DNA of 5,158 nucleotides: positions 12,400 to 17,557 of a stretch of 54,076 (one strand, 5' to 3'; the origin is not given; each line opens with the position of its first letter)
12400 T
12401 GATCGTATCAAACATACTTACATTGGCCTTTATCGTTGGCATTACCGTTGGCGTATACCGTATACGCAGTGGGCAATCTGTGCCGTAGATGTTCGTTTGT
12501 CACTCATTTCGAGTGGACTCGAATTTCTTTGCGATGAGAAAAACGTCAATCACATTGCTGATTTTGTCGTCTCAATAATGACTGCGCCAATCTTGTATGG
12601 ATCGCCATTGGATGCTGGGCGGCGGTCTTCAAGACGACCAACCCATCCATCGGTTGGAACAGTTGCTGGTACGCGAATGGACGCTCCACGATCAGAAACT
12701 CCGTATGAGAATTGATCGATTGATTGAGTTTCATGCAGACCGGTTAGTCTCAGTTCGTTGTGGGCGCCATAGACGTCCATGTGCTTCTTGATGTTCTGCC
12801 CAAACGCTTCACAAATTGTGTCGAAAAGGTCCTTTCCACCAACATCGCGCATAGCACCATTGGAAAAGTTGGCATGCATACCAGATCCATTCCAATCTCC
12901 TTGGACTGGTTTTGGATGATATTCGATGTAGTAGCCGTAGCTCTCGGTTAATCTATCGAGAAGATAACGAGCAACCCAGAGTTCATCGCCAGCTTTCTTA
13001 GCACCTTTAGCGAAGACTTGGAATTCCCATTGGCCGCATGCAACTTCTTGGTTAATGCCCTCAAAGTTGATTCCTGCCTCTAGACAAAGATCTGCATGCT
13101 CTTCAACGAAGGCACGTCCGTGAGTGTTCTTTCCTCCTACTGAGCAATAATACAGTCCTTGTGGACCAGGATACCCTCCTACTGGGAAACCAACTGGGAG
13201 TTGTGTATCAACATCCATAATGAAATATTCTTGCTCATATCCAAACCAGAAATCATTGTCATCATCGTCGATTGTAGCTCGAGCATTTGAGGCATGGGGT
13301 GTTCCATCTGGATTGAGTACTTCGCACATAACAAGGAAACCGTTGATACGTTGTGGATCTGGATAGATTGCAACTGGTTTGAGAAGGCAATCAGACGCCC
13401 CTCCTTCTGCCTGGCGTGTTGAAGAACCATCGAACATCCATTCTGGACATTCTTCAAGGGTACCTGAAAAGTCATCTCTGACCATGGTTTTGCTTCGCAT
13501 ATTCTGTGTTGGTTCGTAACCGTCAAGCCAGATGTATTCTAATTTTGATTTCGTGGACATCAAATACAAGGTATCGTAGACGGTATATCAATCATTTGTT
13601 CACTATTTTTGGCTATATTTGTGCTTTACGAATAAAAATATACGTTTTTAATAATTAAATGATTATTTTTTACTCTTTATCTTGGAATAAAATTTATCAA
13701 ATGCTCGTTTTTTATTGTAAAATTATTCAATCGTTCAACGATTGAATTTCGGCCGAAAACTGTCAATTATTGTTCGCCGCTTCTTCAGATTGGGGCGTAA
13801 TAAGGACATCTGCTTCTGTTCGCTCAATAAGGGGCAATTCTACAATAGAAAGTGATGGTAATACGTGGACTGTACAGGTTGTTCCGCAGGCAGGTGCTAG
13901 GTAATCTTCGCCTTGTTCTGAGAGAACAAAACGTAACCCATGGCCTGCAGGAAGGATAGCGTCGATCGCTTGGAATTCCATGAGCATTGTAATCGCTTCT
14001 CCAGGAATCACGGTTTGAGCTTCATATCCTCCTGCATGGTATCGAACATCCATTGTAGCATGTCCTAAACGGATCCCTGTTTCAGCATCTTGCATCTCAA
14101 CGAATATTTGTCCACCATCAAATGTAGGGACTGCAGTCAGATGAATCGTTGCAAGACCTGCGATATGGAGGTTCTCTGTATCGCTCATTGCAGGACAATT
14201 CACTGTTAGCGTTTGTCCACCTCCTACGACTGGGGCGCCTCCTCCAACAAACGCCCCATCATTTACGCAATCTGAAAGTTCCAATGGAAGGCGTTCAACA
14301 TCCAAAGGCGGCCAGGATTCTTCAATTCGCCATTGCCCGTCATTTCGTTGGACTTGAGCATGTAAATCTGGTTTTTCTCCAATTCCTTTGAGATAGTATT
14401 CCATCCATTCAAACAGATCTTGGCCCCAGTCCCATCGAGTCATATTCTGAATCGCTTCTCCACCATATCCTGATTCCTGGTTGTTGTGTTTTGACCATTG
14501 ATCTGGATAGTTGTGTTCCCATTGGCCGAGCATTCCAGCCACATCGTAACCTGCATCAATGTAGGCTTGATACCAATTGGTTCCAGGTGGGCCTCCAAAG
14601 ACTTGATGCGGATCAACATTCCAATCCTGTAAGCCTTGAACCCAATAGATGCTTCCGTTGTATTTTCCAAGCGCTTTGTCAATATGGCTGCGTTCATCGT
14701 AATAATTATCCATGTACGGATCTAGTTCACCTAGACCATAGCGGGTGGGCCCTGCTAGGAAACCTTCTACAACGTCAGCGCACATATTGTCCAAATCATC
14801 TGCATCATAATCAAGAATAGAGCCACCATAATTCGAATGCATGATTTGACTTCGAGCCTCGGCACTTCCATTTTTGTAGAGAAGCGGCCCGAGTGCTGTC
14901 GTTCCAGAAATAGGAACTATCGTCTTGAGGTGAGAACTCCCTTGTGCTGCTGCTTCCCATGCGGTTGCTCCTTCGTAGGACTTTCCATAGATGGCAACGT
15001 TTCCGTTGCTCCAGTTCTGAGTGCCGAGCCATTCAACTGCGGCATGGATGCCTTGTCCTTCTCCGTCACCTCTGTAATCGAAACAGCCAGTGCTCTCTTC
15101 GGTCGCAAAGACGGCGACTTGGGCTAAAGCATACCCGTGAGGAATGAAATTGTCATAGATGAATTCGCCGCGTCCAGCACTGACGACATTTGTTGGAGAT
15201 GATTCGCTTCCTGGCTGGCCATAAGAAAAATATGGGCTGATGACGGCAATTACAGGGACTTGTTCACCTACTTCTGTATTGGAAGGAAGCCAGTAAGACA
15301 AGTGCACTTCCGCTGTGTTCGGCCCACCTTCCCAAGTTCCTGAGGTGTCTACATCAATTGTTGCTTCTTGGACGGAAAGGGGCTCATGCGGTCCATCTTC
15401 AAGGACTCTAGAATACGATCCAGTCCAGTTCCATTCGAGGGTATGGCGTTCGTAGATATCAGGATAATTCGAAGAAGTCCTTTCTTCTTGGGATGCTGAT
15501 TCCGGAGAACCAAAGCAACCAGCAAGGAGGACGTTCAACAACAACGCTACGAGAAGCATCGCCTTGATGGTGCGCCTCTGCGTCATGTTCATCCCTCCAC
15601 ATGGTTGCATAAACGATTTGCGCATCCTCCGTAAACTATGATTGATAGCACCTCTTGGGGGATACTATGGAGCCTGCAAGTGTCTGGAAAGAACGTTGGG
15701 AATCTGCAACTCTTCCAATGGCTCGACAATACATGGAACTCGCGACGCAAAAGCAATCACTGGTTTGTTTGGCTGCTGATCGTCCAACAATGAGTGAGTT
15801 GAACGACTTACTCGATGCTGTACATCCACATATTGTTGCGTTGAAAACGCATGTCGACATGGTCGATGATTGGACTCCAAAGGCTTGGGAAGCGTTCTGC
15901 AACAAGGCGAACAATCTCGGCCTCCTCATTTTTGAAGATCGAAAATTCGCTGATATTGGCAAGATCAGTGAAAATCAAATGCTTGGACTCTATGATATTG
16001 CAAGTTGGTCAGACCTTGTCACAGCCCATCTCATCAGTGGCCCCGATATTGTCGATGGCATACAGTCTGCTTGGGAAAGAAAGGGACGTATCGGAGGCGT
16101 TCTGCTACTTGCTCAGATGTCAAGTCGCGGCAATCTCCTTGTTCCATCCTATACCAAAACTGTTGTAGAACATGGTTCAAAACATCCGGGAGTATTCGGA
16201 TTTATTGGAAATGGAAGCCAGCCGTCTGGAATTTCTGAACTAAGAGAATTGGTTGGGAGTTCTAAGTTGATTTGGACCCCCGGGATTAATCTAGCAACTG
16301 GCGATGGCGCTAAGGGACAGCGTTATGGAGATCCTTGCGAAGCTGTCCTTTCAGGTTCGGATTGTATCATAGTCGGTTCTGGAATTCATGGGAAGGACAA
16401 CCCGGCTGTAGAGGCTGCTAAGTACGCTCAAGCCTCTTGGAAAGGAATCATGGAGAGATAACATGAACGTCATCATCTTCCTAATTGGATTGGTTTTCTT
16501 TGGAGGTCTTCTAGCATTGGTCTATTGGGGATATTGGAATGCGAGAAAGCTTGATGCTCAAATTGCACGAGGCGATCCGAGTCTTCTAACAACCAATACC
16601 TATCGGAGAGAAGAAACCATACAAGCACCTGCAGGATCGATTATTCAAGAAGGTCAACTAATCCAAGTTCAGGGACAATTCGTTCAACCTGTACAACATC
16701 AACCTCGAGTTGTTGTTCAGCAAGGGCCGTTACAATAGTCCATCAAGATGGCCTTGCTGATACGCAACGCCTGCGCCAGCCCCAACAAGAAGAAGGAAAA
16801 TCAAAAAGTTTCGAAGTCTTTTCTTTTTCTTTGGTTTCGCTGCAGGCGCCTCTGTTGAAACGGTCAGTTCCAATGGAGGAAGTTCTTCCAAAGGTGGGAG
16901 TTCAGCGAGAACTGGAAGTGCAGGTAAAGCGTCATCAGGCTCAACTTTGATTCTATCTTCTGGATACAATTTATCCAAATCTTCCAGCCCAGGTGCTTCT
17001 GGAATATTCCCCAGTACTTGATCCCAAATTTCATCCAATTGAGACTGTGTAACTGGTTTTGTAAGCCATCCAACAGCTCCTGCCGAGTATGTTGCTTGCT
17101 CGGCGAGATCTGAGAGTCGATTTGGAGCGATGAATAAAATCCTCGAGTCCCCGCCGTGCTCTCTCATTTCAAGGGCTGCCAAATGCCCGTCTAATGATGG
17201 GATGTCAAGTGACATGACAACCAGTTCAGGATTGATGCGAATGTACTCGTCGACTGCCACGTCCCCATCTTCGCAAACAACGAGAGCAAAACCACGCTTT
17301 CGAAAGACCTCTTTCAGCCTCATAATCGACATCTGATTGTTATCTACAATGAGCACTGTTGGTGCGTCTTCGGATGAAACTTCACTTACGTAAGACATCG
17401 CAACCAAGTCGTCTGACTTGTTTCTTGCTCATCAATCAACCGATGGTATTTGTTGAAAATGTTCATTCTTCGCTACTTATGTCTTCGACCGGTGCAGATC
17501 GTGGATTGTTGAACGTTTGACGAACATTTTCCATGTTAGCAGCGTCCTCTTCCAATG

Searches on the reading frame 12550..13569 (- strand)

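Call 78: search_protein_families(library=pfam, proteins=[window:12550-13569:-], max_evalue=0.0001)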
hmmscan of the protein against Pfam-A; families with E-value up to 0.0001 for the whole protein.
window:12550-13569:- (339 aa): 2 families
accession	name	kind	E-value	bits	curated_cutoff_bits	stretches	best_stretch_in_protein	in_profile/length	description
PF00120.29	Gln-synt_C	-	8.9e-18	64.9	24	1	97-236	12-155/344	Glutamine synthetase, catalytic domain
PF03951.24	Gln-synt_N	-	1.1e-13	51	33.4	1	9-87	4-82/82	Glutamine synthetase, beta-Grasp domain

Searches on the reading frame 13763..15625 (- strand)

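Call 78: search_protein_families(library=pfam, proteins=[window:13763-15625:-], max_evalue=0.0001)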
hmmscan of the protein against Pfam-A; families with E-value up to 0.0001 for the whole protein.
window:13763-15625:- (620 aa): 2 families
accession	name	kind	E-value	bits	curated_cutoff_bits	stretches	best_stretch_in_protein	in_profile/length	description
PF02129.25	Peptidase_S15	-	2.5e-33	116.3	23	1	106-373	4-262/262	X-Pro dipeptidyl-peptidase (S15 family)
PF08530.16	PepX_C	-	1.5e-08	35.3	22.5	1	483-581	88-189/217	X-Pro dipeptidyl-peptidase C-terminal non-catalytic domain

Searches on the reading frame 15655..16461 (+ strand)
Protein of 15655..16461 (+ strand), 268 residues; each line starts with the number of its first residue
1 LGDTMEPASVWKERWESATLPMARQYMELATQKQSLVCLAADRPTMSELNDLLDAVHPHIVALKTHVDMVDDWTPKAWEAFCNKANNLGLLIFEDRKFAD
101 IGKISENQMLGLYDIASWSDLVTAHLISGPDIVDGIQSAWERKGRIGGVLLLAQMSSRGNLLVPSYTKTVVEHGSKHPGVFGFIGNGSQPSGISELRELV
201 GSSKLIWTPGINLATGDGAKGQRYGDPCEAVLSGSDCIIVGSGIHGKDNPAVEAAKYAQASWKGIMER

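Call 78: search_protein_families(library=pfam, proteins=[window:15655-16461:+], max_evalue=0.0001)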
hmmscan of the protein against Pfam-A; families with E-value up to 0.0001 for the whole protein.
window:15655-16461:+ (268 aa): 1 family
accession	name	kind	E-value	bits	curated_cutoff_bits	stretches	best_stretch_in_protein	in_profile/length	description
PF00215.30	OMPdecase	-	1.3e-41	143.4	27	1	36-257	2-221/221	Orotidine 5'-phosphate decarboxylase / HUMPS family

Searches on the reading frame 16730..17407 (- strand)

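Call 78: search_protein_families(library=pfam, proteins=[window:16730-17407:-], max_evalue=0.0001)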
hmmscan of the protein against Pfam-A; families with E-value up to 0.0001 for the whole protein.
window:16730-17407:- (225 aa): 1 family
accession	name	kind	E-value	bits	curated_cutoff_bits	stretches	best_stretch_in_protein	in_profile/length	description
PF00072.30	Response_reg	-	7.9e-15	55.4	30.2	1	18-126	1-108/111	Response regulator receiver domain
